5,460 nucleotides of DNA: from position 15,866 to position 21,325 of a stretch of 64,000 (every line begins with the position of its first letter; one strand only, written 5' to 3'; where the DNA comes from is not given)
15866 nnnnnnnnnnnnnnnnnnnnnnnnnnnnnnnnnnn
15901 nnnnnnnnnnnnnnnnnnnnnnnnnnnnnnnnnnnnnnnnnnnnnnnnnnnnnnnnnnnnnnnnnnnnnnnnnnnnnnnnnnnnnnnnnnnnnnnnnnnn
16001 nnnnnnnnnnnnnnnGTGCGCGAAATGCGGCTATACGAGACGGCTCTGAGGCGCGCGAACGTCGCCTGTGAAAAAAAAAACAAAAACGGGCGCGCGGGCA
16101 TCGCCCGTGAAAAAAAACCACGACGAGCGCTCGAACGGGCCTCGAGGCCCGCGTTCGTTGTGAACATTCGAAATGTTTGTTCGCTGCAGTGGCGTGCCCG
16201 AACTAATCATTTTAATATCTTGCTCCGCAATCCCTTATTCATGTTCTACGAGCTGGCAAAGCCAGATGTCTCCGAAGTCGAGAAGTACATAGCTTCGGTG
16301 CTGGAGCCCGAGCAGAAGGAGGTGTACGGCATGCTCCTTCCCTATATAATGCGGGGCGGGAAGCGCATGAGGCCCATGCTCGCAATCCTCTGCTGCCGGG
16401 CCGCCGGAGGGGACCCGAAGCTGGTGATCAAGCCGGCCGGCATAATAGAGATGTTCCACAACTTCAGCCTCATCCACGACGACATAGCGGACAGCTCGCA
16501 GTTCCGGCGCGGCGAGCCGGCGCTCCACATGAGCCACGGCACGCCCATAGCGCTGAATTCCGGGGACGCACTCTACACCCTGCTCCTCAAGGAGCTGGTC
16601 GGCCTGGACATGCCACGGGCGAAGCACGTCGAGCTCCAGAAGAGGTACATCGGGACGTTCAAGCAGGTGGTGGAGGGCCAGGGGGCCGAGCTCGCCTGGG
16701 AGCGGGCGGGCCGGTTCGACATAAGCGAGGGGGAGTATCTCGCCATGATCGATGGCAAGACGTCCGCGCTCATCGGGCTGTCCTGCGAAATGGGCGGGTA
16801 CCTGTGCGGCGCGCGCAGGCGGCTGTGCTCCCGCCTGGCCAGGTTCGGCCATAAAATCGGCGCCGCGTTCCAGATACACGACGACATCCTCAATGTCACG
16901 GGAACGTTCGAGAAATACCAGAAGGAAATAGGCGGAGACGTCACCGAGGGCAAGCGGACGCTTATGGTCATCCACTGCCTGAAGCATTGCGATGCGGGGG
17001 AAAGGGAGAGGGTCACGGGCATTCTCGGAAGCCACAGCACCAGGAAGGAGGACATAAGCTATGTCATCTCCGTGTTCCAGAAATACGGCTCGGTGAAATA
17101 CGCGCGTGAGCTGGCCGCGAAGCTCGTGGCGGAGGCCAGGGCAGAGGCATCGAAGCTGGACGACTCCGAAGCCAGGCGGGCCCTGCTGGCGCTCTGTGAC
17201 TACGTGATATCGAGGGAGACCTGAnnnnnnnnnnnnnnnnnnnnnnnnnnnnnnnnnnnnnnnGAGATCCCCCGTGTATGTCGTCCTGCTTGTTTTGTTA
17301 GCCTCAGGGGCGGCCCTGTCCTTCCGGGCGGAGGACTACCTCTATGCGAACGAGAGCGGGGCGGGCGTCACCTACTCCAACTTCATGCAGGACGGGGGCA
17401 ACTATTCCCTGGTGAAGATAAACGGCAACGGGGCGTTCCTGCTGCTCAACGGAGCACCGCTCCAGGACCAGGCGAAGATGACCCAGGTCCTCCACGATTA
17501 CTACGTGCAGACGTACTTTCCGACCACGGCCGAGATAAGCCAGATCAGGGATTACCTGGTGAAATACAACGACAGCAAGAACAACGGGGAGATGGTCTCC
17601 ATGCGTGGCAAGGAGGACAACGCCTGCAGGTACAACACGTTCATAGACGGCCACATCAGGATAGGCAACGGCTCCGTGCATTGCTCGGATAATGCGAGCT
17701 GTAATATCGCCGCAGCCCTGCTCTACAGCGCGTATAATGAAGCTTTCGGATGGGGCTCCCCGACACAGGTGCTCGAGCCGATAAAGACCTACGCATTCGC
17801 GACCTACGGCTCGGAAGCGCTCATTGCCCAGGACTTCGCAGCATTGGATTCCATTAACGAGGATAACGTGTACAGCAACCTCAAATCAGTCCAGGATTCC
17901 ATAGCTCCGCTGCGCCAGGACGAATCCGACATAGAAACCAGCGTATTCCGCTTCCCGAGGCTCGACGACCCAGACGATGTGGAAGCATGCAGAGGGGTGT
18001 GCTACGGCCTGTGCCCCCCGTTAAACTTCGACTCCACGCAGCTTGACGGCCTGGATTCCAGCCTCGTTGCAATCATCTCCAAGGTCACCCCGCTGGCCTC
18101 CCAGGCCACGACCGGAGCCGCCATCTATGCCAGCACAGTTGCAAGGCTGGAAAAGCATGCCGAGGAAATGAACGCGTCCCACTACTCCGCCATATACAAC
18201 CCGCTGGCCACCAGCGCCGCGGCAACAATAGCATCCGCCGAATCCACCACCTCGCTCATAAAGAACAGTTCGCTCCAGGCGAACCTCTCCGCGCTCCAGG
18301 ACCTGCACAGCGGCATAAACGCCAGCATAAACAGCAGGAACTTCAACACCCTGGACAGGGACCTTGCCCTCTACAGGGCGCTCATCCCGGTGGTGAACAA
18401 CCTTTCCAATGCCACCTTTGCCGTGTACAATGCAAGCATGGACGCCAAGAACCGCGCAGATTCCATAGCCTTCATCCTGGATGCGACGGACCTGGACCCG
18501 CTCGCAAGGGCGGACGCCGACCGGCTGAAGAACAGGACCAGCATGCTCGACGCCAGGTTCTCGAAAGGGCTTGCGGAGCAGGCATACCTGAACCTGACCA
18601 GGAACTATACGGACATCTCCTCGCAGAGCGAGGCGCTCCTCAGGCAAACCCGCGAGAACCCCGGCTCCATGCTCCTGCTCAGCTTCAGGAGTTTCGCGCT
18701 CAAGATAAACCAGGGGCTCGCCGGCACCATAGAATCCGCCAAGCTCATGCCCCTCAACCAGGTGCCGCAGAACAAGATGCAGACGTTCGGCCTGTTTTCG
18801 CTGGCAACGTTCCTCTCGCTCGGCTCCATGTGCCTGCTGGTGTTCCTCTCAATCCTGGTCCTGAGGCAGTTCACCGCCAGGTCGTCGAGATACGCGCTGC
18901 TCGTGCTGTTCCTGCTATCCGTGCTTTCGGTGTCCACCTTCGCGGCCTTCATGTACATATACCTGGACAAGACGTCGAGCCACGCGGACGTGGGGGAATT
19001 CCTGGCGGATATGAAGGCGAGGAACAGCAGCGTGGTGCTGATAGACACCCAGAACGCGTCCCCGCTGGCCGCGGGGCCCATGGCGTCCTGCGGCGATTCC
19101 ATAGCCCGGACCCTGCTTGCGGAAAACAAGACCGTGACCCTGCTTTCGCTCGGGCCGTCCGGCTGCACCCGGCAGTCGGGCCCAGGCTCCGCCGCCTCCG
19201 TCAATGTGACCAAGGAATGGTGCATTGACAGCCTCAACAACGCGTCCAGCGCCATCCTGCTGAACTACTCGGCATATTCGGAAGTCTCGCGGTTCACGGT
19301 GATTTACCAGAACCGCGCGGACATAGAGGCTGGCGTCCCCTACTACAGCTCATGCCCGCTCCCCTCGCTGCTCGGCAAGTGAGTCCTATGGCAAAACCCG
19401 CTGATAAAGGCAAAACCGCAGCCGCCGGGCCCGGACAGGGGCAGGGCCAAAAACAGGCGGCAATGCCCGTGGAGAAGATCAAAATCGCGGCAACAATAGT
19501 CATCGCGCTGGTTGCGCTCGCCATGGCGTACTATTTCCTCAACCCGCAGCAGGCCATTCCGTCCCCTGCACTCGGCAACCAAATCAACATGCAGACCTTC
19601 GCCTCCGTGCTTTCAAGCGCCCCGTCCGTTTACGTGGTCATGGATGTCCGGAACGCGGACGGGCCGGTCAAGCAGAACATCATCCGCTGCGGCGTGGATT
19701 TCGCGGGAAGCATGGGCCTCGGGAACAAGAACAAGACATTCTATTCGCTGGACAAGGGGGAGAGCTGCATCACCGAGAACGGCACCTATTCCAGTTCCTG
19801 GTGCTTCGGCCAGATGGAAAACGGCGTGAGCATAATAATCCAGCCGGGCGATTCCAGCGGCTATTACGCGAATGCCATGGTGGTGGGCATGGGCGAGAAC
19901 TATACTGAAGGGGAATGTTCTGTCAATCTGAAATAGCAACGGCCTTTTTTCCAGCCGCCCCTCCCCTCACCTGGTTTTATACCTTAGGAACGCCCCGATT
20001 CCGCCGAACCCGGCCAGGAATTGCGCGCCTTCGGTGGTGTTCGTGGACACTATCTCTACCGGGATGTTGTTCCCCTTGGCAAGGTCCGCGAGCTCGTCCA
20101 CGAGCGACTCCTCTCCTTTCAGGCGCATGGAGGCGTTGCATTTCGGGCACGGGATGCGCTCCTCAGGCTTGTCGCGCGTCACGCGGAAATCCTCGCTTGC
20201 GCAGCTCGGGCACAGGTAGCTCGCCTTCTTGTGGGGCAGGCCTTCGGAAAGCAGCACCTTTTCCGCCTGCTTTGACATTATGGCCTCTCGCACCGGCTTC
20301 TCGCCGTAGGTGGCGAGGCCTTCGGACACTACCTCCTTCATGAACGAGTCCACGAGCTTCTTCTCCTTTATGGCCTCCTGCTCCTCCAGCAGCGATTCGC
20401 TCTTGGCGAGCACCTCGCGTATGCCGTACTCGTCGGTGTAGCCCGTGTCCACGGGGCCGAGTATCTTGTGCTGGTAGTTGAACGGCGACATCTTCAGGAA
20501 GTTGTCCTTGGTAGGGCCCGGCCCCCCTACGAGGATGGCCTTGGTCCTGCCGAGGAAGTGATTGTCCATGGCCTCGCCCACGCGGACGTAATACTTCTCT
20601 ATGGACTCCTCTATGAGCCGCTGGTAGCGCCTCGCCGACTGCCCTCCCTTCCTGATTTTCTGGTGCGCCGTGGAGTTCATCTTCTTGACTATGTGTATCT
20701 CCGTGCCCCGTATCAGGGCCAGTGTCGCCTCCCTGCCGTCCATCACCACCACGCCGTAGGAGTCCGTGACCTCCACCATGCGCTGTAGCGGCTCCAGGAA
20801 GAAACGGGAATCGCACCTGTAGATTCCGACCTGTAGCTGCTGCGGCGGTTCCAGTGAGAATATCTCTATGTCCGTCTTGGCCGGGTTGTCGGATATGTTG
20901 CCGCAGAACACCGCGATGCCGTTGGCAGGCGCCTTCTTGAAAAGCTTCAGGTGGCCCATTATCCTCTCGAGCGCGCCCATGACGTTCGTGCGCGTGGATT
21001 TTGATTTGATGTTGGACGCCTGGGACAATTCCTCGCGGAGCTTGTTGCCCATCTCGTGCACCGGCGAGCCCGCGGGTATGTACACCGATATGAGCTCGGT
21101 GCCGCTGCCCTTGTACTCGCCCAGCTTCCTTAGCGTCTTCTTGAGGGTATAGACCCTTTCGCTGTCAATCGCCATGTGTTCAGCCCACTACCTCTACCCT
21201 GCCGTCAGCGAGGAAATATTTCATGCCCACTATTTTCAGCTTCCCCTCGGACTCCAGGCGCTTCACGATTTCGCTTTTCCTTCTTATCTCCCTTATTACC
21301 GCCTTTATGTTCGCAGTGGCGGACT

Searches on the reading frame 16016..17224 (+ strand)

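Call 63: search_protein_families(library=pfam, proteins=[window:16016-17224:+])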
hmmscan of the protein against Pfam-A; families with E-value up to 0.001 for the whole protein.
window:16016-17224:+ (402 aa): 1 family
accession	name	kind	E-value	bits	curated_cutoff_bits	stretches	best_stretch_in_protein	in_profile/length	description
PF00348.22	polyprenyl_synt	-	3e-63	213.8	27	1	107-352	7-249/251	Polyprenyl synthetase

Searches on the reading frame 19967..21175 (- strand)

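Call 56: search_protein_families(library=pfam, proteins=[window:19967-21175:-])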
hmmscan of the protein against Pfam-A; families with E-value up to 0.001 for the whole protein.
window:19967-21175:- (402 aa): 7 families
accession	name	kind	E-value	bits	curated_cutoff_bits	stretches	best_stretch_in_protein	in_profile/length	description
PF03464.20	eRF1_2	-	1.6e-30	106.6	27.1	1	140-264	2-132/133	eRF1 domain 2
PF03465.20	eRF1_3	-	3.4e-21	76.2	25.8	1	269-400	2-105/106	eRF1 domain 3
PF03463.20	eRF1_1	-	3.6e-17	62.9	23.8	1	12-134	1-123/123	eRF1 domain 1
PF18854.6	baeRF_family10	-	3.5e-13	50.5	27.1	1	127-258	3-137/143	Bacterial archaeo-eukaryotic release factor family 10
PF18859.6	acVLRF1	-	2.5e-07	31.4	27.1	1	149-218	11-81/130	Actinobacteria/chloroflexi VLRF1 release factor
PF08032.17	SpoU_sub_bind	-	0.00044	20.9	22.8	0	290-323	3-37/76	RNA 2'-O ribose methyltransferase substrate binding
PF08274.17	Zn_Ribbon_YjdM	-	0.00052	20.4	30.8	0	305-328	11-28/30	PhnA Zinc-Ribbon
